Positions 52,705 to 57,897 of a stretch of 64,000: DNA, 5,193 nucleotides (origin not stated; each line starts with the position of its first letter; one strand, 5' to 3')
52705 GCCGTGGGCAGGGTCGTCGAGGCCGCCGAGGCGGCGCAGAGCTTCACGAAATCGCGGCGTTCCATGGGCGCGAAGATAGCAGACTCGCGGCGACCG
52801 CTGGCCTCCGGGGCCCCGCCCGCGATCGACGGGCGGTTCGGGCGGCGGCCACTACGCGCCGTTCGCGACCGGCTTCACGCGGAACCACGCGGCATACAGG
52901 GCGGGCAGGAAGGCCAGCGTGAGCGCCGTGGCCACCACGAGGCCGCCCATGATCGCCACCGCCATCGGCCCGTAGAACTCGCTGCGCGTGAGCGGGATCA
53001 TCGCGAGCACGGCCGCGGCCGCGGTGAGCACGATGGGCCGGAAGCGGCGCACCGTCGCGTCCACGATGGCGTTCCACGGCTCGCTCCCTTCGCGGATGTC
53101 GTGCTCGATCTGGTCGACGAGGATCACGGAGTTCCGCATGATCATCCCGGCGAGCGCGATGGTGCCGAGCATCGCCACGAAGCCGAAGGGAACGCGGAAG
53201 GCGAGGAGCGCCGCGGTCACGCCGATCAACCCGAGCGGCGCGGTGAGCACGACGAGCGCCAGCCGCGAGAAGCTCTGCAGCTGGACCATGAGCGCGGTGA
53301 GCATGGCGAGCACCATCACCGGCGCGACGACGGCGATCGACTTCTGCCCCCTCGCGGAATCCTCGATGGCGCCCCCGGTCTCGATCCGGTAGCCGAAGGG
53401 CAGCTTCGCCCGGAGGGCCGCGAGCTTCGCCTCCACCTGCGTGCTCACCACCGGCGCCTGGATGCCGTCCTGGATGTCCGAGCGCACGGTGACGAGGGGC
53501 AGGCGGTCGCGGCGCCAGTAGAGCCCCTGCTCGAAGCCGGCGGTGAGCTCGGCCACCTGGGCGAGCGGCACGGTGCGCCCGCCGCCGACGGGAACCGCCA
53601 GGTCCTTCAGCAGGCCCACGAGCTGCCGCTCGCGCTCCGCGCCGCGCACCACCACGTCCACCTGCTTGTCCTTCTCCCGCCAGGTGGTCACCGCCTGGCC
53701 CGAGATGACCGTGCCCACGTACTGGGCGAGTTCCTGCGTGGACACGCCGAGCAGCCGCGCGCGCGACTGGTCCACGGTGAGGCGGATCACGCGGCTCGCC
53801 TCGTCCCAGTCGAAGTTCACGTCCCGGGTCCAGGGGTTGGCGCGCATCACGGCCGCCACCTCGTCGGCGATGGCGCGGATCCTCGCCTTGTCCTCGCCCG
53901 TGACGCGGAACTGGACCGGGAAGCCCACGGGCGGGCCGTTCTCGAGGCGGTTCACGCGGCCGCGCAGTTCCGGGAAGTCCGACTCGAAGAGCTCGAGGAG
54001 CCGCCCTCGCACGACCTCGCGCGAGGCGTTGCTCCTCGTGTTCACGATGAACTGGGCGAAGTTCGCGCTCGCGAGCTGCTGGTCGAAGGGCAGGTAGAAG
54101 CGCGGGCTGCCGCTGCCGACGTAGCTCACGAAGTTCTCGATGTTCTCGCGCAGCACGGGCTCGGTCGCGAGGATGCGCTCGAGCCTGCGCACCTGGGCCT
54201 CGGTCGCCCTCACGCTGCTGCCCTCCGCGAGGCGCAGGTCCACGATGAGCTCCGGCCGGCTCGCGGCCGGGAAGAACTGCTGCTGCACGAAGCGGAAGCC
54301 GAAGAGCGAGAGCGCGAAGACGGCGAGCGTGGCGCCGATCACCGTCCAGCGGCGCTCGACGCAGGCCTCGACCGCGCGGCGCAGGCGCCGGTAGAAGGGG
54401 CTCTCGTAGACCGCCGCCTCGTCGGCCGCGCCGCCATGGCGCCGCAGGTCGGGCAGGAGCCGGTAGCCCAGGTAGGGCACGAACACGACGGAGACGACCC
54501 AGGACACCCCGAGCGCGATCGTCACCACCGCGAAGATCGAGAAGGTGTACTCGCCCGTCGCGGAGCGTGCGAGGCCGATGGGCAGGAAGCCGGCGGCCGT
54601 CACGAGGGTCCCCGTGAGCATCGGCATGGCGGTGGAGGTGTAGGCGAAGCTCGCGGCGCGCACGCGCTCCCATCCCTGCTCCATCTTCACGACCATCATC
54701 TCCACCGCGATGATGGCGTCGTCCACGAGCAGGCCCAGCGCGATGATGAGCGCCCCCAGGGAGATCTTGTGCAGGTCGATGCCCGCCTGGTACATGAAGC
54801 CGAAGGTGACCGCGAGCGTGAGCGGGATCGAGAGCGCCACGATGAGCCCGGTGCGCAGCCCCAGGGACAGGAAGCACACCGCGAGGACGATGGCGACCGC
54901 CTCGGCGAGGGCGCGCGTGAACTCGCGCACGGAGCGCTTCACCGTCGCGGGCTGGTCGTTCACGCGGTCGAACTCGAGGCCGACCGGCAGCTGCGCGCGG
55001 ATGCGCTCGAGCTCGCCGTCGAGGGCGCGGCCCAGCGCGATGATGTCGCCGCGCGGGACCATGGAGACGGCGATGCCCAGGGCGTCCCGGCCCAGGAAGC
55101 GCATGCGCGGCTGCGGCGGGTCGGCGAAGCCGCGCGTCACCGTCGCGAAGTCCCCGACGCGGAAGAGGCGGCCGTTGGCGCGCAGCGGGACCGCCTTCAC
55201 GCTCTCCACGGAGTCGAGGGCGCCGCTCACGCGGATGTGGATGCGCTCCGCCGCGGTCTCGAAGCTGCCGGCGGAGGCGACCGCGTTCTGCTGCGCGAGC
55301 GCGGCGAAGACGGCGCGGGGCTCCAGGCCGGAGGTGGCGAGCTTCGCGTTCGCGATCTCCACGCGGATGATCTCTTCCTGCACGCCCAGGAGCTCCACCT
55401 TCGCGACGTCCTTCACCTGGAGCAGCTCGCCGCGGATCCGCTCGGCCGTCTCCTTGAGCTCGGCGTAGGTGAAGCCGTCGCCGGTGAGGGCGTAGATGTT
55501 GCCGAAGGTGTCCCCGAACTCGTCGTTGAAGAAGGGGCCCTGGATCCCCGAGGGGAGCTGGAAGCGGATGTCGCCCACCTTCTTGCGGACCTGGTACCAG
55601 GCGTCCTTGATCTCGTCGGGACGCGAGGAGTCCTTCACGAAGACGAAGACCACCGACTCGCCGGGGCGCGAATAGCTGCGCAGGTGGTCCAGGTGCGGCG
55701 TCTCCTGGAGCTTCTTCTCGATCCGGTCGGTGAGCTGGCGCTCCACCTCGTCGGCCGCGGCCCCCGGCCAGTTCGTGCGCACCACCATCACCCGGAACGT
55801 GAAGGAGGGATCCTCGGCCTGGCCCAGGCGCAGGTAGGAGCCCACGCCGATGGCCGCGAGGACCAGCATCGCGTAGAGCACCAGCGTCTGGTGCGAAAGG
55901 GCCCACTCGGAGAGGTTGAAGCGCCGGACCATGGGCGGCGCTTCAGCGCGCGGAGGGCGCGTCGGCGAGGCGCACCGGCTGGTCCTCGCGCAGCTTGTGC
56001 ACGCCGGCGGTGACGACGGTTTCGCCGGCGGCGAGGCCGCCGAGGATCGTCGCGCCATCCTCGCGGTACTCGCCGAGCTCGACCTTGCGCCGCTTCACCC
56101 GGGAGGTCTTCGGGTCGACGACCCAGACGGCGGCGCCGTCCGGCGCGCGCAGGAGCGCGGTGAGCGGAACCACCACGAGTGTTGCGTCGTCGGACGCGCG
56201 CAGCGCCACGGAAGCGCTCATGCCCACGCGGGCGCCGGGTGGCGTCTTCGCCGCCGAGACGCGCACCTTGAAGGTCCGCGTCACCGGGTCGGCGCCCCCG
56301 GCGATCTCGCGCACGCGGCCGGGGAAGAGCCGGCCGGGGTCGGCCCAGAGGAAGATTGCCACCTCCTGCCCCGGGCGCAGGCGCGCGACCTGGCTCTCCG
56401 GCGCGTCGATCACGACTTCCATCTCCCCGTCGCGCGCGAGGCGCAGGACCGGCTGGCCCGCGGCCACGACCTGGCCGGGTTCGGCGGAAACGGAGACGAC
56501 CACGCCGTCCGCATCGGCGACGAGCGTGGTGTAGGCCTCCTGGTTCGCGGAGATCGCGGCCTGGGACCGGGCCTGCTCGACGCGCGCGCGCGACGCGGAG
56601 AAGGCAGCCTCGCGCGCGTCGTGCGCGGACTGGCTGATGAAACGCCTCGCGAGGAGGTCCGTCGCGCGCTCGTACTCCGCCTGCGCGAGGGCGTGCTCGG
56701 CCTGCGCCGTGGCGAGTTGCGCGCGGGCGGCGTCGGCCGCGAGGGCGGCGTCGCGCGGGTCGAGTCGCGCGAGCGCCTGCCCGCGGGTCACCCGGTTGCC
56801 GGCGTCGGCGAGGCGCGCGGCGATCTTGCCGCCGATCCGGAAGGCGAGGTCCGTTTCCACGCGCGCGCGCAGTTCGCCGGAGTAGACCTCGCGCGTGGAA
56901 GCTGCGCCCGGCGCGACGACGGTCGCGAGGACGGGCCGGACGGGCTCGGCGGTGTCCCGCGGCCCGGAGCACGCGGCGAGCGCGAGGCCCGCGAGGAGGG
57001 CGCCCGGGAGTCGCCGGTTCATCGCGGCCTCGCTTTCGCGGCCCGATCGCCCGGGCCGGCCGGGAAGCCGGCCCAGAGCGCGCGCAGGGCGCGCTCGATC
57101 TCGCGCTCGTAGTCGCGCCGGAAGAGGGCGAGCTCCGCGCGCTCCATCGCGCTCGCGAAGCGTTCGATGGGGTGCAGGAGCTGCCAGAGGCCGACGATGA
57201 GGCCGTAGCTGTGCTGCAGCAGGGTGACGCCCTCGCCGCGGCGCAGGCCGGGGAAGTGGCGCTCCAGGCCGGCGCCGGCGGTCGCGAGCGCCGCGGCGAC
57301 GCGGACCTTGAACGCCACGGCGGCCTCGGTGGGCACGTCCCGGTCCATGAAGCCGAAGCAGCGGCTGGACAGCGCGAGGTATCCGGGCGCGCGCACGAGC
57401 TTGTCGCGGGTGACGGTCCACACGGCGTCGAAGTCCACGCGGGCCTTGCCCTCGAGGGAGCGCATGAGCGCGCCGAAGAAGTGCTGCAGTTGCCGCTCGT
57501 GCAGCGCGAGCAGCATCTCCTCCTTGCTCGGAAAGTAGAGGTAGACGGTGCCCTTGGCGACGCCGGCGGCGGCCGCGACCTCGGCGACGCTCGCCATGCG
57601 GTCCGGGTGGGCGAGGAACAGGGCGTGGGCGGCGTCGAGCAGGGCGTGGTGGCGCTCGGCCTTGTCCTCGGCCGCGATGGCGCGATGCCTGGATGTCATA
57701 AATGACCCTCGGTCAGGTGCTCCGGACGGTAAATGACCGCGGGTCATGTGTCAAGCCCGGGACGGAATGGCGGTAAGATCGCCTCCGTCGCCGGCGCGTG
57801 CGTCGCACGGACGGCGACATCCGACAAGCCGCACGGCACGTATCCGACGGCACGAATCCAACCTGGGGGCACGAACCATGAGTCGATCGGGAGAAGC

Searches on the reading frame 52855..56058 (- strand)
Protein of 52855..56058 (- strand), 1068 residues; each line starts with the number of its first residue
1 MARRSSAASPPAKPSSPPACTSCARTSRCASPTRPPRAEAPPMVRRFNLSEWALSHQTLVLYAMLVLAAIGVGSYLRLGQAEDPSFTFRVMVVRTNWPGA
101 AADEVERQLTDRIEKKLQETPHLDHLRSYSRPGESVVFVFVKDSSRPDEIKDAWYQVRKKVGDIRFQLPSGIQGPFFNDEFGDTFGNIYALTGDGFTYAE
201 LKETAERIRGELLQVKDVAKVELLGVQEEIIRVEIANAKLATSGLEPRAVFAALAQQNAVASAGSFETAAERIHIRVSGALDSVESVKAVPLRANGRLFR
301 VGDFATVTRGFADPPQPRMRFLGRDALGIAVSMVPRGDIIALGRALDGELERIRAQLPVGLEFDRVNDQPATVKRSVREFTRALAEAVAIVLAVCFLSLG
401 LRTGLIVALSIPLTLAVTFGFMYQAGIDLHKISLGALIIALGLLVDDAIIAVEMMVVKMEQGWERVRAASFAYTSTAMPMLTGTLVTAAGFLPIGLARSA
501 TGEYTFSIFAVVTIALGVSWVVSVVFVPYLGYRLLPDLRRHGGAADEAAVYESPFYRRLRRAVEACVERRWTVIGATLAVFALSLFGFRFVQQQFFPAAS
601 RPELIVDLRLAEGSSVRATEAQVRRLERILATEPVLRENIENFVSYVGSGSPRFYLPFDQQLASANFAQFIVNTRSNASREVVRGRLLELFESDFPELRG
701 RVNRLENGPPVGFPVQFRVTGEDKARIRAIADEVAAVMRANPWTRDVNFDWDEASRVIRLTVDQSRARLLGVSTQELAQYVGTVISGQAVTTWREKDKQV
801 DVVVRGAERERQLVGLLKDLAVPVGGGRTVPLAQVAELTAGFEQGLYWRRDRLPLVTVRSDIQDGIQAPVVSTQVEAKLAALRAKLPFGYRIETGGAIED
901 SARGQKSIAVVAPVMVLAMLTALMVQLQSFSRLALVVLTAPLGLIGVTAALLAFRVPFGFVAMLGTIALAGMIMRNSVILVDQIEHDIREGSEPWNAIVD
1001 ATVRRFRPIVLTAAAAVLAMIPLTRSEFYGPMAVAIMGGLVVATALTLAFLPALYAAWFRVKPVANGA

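Call 32: search_protein_families(library=pfam, proteins=[window:52855-56058:-], max_evalue=0.01)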
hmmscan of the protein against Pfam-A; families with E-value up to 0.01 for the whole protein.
window:52855-56058:- (1068 aa): 1 family
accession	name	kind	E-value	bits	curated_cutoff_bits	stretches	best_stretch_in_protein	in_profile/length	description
PF00873.25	ACR_tran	-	1.6e-153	513.3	28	1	50-1056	2-1018/1021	AcrB/AcrD/AcrF family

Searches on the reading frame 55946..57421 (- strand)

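Call 32: search_protein_families(library=pfam, proteins=[window:55946-57421:-], max_evalue=0.01)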
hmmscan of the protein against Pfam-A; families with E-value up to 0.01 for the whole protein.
window:55946-57421:- (492 aa): 4 families
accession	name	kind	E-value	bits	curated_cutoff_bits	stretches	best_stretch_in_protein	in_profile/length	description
PF13437.12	HlyD_3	-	7.6e-21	75.3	22.2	1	299-396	1-102/106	HlyD family secretion protein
PF16576.10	HlyD_D23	-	9.3e-21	74.5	30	1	192-390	22-201/214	Barrel-sandwich domain of CusB or HlyD membrane-fusion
PF13533.13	Biotin_lipoyl_2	-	0.0033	17.7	29.8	0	302-326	5-29/32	Biotin-lipoyl like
PF00364.28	Biotin_lipoyl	-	0.0035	17.6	22.1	0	298-328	43-73/73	Biotin-requiring enzyme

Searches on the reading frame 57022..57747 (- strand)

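Call 32: search_protein_families(library=pfam, proteins=[window:57022-57747:-], max_evalue=0.01)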
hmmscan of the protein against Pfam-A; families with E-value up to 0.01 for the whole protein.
window:57022-57747:- (242 aa): 2 families
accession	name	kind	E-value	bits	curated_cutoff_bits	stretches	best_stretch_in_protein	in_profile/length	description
PF17929.6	TetR_C_34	-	2.1e-20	73.5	26.3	1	114-227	7-120/120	Tetracyclin repressor-like, C-terminal domain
PF00440.29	TetR_N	-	1.8e-14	53.7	24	1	36-82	1-47/47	Bacterial regulatory proteins, tetR family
